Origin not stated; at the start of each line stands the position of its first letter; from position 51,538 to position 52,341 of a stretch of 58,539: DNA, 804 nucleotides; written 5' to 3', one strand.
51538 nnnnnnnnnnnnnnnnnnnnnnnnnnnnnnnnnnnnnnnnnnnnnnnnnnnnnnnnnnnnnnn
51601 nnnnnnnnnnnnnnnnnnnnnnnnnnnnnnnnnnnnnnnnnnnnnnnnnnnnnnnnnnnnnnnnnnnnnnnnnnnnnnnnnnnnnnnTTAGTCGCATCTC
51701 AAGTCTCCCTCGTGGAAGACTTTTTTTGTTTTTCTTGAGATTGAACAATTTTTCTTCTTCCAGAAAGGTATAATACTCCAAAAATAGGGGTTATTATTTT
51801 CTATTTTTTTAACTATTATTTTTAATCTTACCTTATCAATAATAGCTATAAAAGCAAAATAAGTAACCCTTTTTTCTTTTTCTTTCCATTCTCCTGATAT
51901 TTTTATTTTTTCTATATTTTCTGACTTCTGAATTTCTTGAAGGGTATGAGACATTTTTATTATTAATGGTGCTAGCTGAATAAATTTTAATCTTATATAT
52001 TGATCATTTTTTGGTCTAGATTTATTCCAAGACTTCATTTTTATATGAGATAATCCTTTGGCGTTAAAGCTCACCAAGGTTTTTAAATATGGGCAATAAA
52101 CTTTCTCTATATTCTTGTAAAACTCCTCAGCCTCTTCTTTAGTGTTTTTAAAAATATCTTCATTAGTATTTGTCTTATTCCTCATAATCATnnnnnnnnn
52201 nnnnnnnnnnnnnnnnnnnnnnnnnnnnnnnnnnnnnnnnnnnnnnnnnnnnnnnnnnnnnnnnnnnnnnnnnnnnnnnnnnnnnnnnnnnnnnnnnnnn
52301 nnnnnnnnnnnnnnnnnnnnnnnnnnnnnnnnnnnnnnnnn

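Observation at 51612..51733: sRNA family 1 (copies at 51612-51733 and 53075-53193) shows a compensatory base-pair change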

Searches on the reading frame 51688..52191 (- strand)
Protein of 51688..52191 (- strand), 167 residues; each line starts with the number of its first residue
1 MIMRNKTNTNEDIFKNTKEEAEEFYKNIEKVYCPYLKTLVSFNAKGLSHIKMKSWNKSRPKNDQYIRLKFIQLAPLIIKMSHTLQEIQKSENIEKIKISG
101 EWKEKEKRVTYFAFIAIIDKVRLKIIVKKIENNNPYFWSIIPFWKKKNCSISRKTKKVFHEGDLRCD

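Call 12: search_protein_families(library=pfam, proteins=[window:51688-52191:-], max_evalue=0.01)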
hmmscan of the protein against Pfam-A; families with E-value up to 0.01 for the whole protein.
window:51688-52191:- (167 aa): 0 families

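Call 13: search_protein_families(library=padloc, proteins=[window:51688-52191:-], max_evalue=0.01)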
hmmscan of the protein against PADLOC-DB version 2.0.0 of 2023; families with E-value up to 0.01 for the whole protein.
window:51688-52191:- (167 aa): 0 families

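Call 18: find_encoding_contigs(protein=window:51688-52191:-, flank=6000, max_places=10)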
Protein window:51688-52191:- (167 aa): no gene with exactly this product is on record in the collection.
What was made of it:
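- Tried and rejected: Exact-protein look-up of the 167-aa ORF found nothing on record (call 18).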

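Call 21: find_homologous_proteins(query=window:51688-52191:-, max_evalue=0.001)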
Query window:51688-52191:- (167 aa): 316 proteins with E <= 0.001 among 357 candidates; the best 120 are listed.
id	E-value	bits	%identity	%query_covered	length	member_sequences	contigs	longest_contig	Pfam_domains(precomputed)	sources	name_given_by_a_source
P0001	1.8e-104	365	100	100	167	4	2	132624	-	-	-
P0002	7.3e-86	304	83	99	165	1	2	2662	-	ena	-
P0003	1.7e-77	277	78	99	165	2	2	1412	-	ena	-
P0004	1.2e-76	274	82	92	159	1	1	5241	-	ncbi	-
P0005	7.0e-68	246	71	94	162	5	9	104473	-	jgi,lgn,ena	-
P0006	8.9e-61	223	67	93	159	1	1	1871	-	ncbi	-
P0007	1.4e-60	222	66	100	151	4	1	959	-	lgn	-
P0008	4.7e-58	214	60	93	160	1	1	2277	-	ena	-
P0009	5.5e-58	213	57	95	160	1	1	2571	-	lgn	-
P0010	1.6e-56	209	58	96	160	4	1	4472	-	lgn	-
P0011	2.5e-56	208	62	86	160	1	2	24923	-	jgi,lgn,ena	jgi:hypothetical protein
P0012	2.4e-55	205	59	93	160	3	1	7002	-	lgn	-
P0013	6.7e-55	203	56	95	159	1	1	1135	-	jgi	jgi:hypothetical protein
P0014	7.9e-55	203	58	92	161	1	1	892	-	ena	-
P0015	8.5e-55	203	58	96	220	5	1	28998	-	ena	-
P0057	2.9e-48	182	54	92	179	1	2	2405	PF18798.7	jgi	jgi:hypothetical protein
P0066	1.3e-47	180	52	92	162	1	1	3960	PF18798.7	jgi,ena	-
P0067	1.5e-47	180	52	92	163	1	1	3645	PF18798.7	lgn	-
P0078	8.2e-46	174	52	90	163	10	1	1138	PF18798.7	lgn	-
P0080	1.1e-45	174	50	94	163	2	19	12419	PF18798.7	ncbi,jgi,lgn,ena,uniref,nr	ncbi:MAG: hypothetical protein COX44_02215 [Candidatus Portnoybacteria bacterium CG23_combo_of_CG06-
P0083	3.5e-45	172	52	94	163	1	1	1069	PF18798.7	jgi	-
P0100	3.1e-43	166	52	90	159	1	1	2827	PF18798.7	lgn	-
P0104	5.5e-43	165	49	92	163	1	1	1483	PF18798.7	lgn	-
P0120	3.5e-41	159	50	92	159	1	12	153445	-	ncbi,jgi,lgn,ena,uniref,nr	ncbi:MAG: hypothetical protein A3C84_04975 [Candidatus Ryanbacteria bacterium RIFCSPHIGHO2_02_FULL_4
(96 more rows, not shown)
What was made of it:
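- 51688..52191 (-): The 167-aa gene, a basic, distantly LPD3-like protein that is the cognate partner of the RNA. The likely start is the second ATG at 52185, giving 165 aa. 316 homologues by word-seeded search (call 21).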

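Call 24: find_related_loci(query=A2, collection=genome_contigs, flank=3000)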
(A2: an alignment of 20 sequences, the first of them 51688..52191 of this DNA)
Query A2 (167 aa) in genome_contigs; peptide patterns used: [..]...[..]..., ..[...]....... (x = any residue, [..] = any of these).
206 stretches matched a pattern; 121 encode a relative of the query (tblastn E <= 1e-3); the best 80 are kept; 80 distinct loci.
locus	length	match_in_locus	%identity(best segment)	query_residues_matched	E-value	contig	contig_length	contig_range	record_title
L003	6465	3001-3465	74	11-165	5e-75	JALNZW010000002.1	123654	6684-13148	MAG: Patescibacteria group bacterium isolate SO_2017_LW2 bin 120 scaffold_307_c1_LW138R_2017, whole genome shotgun seque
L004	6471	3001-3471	54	11-167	2e-58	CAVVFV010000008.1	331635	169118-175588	MAG: Candidatus Falkowbacteria bacterium isolate MFD01188.bin.1.43 genome assembly, contig: contig_43950, whole genome s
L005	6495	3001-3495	51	3-164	1e-53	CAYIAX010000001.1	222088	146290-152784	MAG TPA_asm: uncultured Candidatus Saccharibacteria bacterium isolate ERP119705_co18_243 genome assembly, contig: NODE_2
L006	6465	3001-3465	57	13-167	2e-53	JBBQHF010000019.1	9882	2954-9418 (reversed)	MAG: Patescibacteria group bacterium isolate Co_metawrap_919 Cmw_919_k141_14062206_length_9882_cov_8.2806, whole genome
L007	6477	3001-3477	52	1-164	2e-52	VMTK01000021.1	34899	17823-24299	MAG: Candidatus Falkowbacteria bacterium isolate S3_17 k141_12077, whole genome shotgun sequence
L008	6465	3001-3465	53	14-167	1e-51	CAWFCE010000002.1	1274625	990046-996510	MAG: Candidatus Parcubacteria bacterium isolate MFD02416.bin.1.397 genome assembly, contig: contig_61671, whole genome s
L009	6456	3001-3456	53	14-164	2e-51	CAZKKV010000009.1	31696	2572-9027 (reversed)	MAG TPA_asm: uncultured Gammaproteobacteria bacterium isolate SRP178699_co2_502 genome assembly, contig: NODE_667_length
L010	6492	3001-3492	50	5-167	2e-51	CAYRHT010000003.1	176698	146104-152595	MAG TPA_asm: uncultured Gammaproteobacteria bacterium isolate binchicken_co28_75 genome assembly, contig: NODE_33_length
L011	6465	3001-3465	59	10-164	1e-51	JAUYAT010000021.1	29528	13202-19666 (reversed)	MAG: bacterium isolate C19_concoct.bin.47 C19_k141_58503, whole genome shotgun sequence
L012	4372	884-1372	50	4-164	9e-51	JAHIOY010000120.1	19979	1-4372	MAG: Patescibacteria group bacterium isolate KR13_S3.mb.32 KR13_S3.mb.32_k141_495858, whole genome shotgun sequence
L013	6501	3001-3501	51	1-167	5e-51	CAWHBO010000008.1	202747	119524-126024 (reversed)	MAG: Candidatus Parcubacteria bacterium isolate MFD00905.bin.2.44 genome assembly, contig: contig_95868, whole genome sh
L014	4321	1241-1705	48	10-164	9e-50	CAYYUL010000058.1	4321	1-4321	MAG TPA_asm: uncultured Candidatus Saccharibacteria bacterium isolate SRP269290_co2_270 genome assembly, contig: NODE_32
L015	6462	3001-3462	53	16-167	1e-49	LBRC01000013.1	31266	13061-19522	MAG: Parcubacteria group bacterium GW2011_GWA2_36_10 UR94_C0013, whole genome shotgun sequence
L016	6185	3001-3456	51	14-167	2e-49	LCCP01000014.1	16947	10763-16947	MAG: Parcubacteria group bacterium GW2011_GWC2_42_12 UU95_C0014, whole genome shotgun sequence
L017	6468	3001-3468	48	17-167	3e-49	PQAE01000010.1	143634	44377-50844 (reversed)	MAG: Parcubacteria group bacterium isolate FeB_17 contig_640, whole genome shotgun sequence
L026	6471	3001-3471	54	8-164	1e-46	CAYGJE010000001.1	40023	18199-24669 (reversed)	MAG TPA_asm: uncultured Candidatus Saccharibacteria bacterium isolate ERP113451_co4_189 genome assembly, contig: NODE_32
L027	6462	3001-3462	49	10-164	7e-46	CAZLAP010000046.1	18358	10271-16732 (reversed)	MAG TPA_asm: uncultured Candidatus Saccharibacteria bacterium isolate SRP185410_co1_65 genome assembly, contig: k141_222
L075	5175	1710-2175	52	10-164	8e-41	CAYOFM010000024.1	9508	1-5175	MAG TPA_asm: uncultured Candidatus Saccharibacteria bacterium isolate SRP104257_co1_411 genome assembly, contig: NODE_59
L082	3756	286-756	40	10-167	9e-37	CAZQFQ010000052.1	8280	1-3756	MAG TPA_asm: uncultured Candidatus Saccharibacteria bacterium isolate binchicken_co3_512 genome assembly, contig: NODE_2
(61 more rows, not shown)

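Call 31: search_protein_families(library=pfam, alignment_id=A2, max_evalue=0.01)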
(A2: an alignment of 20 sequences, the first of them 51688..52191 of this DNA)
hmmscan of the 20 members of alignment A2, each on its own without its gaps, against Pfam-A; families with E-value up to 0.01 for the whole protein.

A. member 1, window:51688-52191:- (167 aa): 0 families

B. families by the number of members that match (of 20 scanned): 1 family
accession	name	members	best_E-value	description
PF18798.6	LPD3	7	5e-07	Large polyvalent protein-associated domain 3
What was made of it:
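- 51688..52191 (-): Weak PF18798 hits in 7 of 20 homologues (call 31).
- On LPD3 (PF18798): 7 of 20 homologues hit, best E 5e-7 (call 31).
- Closest known: LPD3 domain. Same: Weak PF18798 hits occur in 7 of 20 homologues (call 31).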

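Call 32: search_protein_families(library=ncbifam, proteins=[window:51688-52191:-, P0080, P0120, P0057], max_evalue=0.01)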
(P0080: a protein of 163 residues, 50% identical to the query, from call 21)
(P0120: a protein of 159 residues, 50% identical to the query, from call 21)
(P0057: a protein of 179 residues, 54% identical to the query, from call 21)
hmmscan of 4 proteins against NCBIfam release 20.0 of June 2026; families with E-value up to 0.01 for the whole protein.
window:51688-52191:- (167 aa): 0 families

P0080 (163 aa): 0 families

P0120 (159 aa): 0 families

P0057 (179 aa): 0 families

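Call 49: predict_structure(alignment_id=A4)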
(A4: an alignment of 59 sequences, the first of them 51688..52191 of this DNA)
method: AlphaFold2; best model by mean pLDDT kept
length: 167 residues; sequences in the alignment: 59
mean_pLDDT: 84.2   pTM: 0.76
mean pLDDT of the five models: 84.2, 83.5, 82.3, 80.9, 79.6
residues with pLDDT >= 90: 95; 70-90: 39; 50-70: 15; < 50: 18
segments of 3 or more residues with pLDDT < 50: 1-4, 154-162
pLDDT, mean of each block of 10 residues (from residue 1): 54 92 95 98 94 89 90 97 95 83 91 91 94 95 63 51 49
secondary structure, 60 per line:
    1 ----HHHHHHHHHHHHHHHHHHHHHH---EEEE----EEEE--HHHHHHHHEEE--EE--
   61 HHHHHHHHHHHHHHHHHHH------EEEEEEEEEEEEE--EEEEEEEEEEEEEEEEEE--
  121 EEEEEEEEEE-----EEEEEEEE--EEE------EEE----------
elements in order: H5-26 E30-33 E38-41 H44-51 E52-54 H61-79 E86-98 E101-118 E121-130 E136-143 E146-148 E155-157
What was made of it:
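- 51688..52191 (-): Model pLDDT 84 (call 49).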

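Call 52: fold_search(model_id=the predicted structure, library=pdb)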
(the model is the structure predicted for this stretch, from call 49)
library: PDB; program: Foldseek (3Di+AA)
matches with E <= 10: 365; with E <= 0.001: 0
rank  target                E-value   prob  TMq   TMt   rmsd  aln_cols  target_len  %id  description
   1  8bk2_B                4.6e-01  0.18  0.17  0.16   7.8        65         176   12  X-ray structure of meningococcal factor H binding protein variant 2 in complex with a specific and bactericidal human  (released 2023-11-22)
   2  7wno                  8.9e-01  0.54  0.22  0.07   4.4        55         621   13  Crystallographic structure of copper amine oxidase from Arthrobacter glibiformis at pD 7.4 determined by only neutron di (released 2022-04-20)
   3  3kii_A                9.4e-01  0.41  0.18  0.06   4.7        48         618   12  AGAO 5-phenoxy-2,3-pentadienylamine complex (released 2010-10-27)
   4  2cfd_A                9.4e-01  0.41  0.19  0.06   4.7        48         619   12  AGAO in complex with wc4l3 (Ru-wire inhibitor, 4-carbon linker, lambda enantiomer, data set 3) (released 2007-05-01)
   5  7wnp                  9.4e-01  0.41  0.19  0.06   4.7        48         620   12  Crystallographic structure of copper amine oxidase from Arthrobacter glibiformis at pD 7.4 determined by both X-ray and  (released 2022-04-20)
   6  6y0c_C                9.4e-01  0.11  0.23  0.07  14.5       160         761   12  Influenza C virus polymerase in complex with human ANP32A - Subclass 2 (released 2020-11-25)
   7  1w4n_A                1.0e+00  0.41  0.19  0.06   4.7        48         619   12  AGAO covalent complex with Tranylcypromine (released 2005-12-08)
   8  1u1z_A                1.0e+00  0.12  0.19  0.22  10.3        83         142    7  The Structure of (3R)-hydroxyacyl-ACP dehydratase (FabZ) (released 2004-09-28)
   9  8j6g                  1.1e+00  0.38  0.19  0.06   4.7        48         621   12  Neutron structure of copper amine oxidase from Arthrobacter globiformis anaerobically reduced by phenylethylamine at pD  (released 2023-09-20)
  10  1avk                  1.2e+00  0.35  0.19  0.06   4.7        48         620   12  CRYSTAL STRUCTURES OF THE COPPER-CONTAINING AMINE OXIDASE FROM ARTHROBACTER GLOBIFORMIS IN THE HOLO-AND APO-FORMS: IMPLI (released 1998-03-18)
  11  2cwu_A                1.2e+00  0.35  0.18  0.06   4.7        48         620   12  Substrate schiff-base intermediate of copper amine oxidase from arthrobacter globiformis (released 2006-05-02)
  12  1ohs_A                1.2e+00  0.06  0.18  0.22  12.4       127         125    7  CRYSTAL STRUCTURE OF 5-3-KETOSTEROID ISOMERASE MUTANT Y14F/D38N FROM PSEUDOMONAS TESTOSTERONI COMPLEXED WITH ANDROSTAN (released 2005-03-31)
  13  3fzw_B                1.2e+00  0.04  0.15  0.18  15.1       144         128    6  Crystal Structure of Ketosteroid Isomerase D40N-D103N from Pseudomonas putida (pKSI) with bound equilenin (released 2009-06-02)
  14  3kii_B                1.3e+00  0.35  0.19  0.06   4.7        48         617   12  AGAO 5-phenoxy-2,3-pentadienylamine complex (released 2010-10-27)
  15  6l9c                  1.3e+00  0.35  0.19  0.06   4.6        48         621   12  Neutron structure of copper amine oxidase from Arthrobacter glibiformis at pD 7.4 (released 2020-04-29)
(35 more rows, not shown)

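Call 55: fold_search(model_id=the predicted structure, library=viral)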
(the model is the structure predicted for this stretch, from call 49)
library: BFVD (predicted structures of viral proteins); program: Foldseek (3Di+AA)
matches with E <= 10: 603; with E <= 0.001: 0
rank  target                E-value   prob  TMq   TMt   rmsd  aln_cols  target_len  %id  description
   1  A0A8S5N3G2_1          1.4e-02  0.99  0.41  0.09   3.9       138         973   17  Large polyvalent protein-associated domain 3 [Podoviridae sp. ctzMH52]
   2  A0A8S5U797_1          3.8e-02  0.93  0.40  0.08  11.0       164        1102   13  Large polyvalent protein-associated domain 3 (Fragment) [Podoviridae sp. ctngc57]
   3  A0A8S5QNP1            9.8e-02  0.90  0.42  0.37   5.6       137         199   18  Large polyvalent protein-associated domain 3 [Siphoviridae sp. ctJ3t72]
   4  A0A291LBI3            2.2e-01  0.63  0.26  0.40   7.2        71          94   14  Uncharacterized protein [Klebsiella phage vB_KpnM_KpV79]
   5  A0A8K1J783            2.8e-01  0.09  0.15  0.08  15.6       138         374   13  RNA-directed RNA polymerase catalytic subunit (Fragment) [Orthomyxoviridae sp.]
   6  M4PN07                3.0e-01  0.09  0.11  0.14  11.0        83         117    8  Uncharacterized protein [Sulfitobacter phage phiCB2047-B]
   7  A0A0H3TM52            3.2e-01  0.33  0.20  0.19   7.0        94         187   10  (no name in the UniProt tables at hand)
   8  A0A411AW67            3.6e-01  0.28  0.18  0.22   9.0        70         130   13  Uncharacterized protein [Pantoea phage vB_PagM_LIET2]
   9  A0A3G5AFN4            3.8e-01  0.08  0.19  0.20  18.2       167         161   11  Putative ORFan [Satyrvirus sp.]
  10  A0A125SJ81            4.1e-01  0.08  0.16  0.17  18.3       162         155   14  (no name in the UniProt tables at hand)
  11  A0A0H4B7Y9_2          4.6e-01  0.07  0.16  0.04  20.1       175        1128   14  RNA-directed RNA polymerase L [Jonchet virus]
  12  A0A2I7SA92            4.9e-01  0.13  0.15  0.15  12.8        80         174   10  (no name in the UniProt tables at hand)
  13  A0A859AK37            5.5e-01  0.54  0.23  0.25   4.3        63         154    5  (no name in the UniProt tables at hand)
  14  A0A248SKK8            5.5e-01  0.25  0.15  0.19  14.1        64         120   17  (no name in the UniProt tables at hand)
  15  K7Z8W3                5.5e-01  0.11  0.19  0.13   9.0        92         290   23  Putative ankyrin repeat protein [Megavirus courdo11]
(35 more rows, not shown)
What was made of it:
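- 51688..52191 (-): Top BFVD matches are LPD3 proteins, probability 0.90-0.99 (call 55).
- On LPD3 (PF18798): The BFVD fold search puts LPD3 proteins first, probability 0.90-0.99 but E 0.014-0.1 (call 55).
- Closest known: LPD3 domain. Same: The best structural matches of the predicted protein are LPD3 proteins in BFVD, probability 0.90-0.99 and TM about 0.4 (call 55).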

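Call 70: find_related_loci(query=A4, collection=viral_contigs, flank=5000)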
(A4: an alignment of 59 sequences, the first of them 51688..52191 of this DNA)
Query A4 (167 aa) in viral_contigs; peptide patterns used: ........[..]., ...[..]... (x = any residue, [..] = any of these).
128 stretches matched a pattern, but none encodes a relative of the query by tblastn (E <= 1e-3).
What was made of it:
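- No relatives were found on IMG/VR viral contigs (call 70).
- Tried and rejected: Protein-based search of IMG/VR found no relatives (call 70).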

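Call 84: search_protein_families(library=pfam, proteins=[L007:1055-2998:+, L075:2978-4321:+, L026:1113-1676:+, L007:347-997:+, L027:48-461:+, L082:895-1557:+], max_evalue=0.001)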
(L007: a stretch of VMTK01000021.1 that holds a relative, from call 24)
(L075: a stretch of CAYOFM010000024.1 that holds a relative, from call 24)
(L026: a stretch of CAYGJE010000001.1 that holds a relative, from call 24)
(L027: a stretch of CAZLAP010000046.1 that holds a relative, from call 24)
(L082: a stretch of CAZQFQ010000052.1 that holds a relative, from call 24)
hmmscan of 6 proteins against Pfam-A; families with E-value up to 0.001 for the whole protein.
L007:1055-2998:+ (647 aa): 5 families
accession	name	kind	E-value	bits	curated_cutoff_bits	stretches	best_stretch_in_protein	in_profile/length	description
PF02384.22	N6_Mtase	-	3.2e-37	129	20.4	1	309-600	5-253/311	N-6 DNA Methylase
PF13588.12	HSDR_N_2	-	1.9e-21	76.7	25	1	69-177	1-110/110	Type I restriction enzyme R protein N terminus (HSDR_N)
PF07669.17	Eco57I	-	3.7e-15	56.9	25.3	1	390-556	3-165/171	Eco57I restriction-modification methylase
PF20473.4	MmeI_Mtase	-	5.1e-06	26.3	27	1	349-413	21-88/259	MmeI, DNA-methyltransferase domain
PF01170.24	UPF0020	-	2.8e-05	24.3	22.3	0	340-405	21-94/197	RMKL-like, methyltransferase domain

L075:2978-4321:+ (447 aa): 1 family
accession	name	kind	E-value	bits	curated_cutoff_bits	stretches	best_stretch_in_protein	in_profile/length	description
PF01420.25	Methylase_S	-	2.2e-17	64.2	22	2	55-189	28-145/168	Type I restriction modification DNA specificity domain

L026:1113-1676:+ (187 aa): 2 families
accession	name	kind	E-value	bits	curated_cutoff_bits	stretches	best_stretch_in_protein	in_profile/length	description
PF02661.23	Fic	-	2.5e-10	41.5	24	1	81-140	23-93/93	Fic/DOC family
PF19935.4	DUF6398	-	0.00019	22.1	27.2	1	103-174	14-86/106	Domain of unknown function (DUF6398)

L007:347-997:+ (216 aa): 3 families
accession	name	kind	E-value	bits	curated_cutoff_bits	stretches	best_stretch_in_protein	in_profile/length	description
PF00717.28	Peptidase_S24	-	2.8e-25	88.7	23.3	1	84-205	1-116/116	Peptidase S24-like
PF01726.22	LexA_DNA_bind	-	2.7e-18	66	23.7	1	3-66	2-65/65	LexA DNA binding domain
PF08279.18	HTH_11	-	0.00061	20.1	25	0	28-63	17-49/55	HTH domain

L027:48-461:+ (137 aa): 3 families
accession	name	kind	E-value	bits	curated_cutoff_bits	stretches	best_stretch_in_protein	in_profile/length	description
PF00005.33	ABC_tran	-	5.6e-13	50.1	25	1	3-76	72-136/137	ABC transporter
PF02463.25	SMC_N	-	0.00019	21.4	40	1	11-114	99-205/220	RecF/RecN/SMC N terminal domain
PF13304.12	AAA_21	-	0.00044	20.8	27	1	47-111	236-303/304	AAA domain, putative AbiEii toxin, Type IV TA system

L082:895-1557:+ (220 aa): 2 families
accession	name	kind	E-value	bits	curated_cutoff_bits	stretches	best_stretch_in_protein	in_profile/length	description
PF04002.20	RadC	-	3.9e-40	137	22.1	1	103-218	4-120/121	RadC-like JAB domain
PF20582.4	UPF0758_N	-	5e-24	84.6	27.1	1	3-79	1-77/77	UPF0758 N-terminal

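Call 87: search_solved_structures(query=A4, max_evalue=10)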
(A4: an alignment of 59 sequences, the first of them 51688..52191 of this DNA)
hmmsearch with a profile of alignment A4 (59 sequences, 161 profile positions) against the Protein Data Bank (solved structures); distinct sequences matched with E-value up to 10: 2.
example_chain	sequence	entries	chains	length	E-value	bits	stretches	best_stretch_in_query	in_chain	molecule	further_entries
6osu_A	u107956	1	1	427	0.93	12.6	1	14-38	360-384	D-alanyl-D-alanine carboxypeptidase (Penicillin binding protein) family protein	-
4xgo_A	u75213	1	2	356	4.6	10.4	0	42-84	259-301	Anopheles Plasmodium-responsive Leucine-rich repeat protein 1B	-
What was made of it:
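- The protein fold matches nothing in the PDB (calls 52, 87) and nothing in PADLOC or NCBIfam (calls 13, 32).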

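Call 88: search_protein_families(library=phrogs, proteins=[window:51688-52191:-, P0080, P0120, L003:1833-2318:+], max_evalue=0.01)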
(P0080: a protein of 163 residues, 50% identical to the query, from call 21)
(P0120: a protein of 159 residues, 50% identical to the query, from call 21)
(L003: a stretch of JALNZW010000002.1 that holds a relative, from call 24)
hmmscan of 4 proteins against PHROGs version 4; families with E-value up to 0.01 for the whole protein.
window:51688-52191:- (167 aa): 0 families

P0080 (163 aa): 1 family
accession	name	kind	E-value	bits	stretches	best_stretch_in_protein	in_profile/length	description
phrog_3712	-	DNA, RNA and nucleotide metabolism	0.0037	16.3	1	80-152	769-843/927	replication origin binding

P0120 (159 aa): 0 families

L003:1833-2318:+ (161 aa): 0 families
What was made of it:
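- On Type III toxin-antitoxin: Pfam, PADLOC, NCBIfam and PHROGs give no such hit (calls 12, 13, 32, 88).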
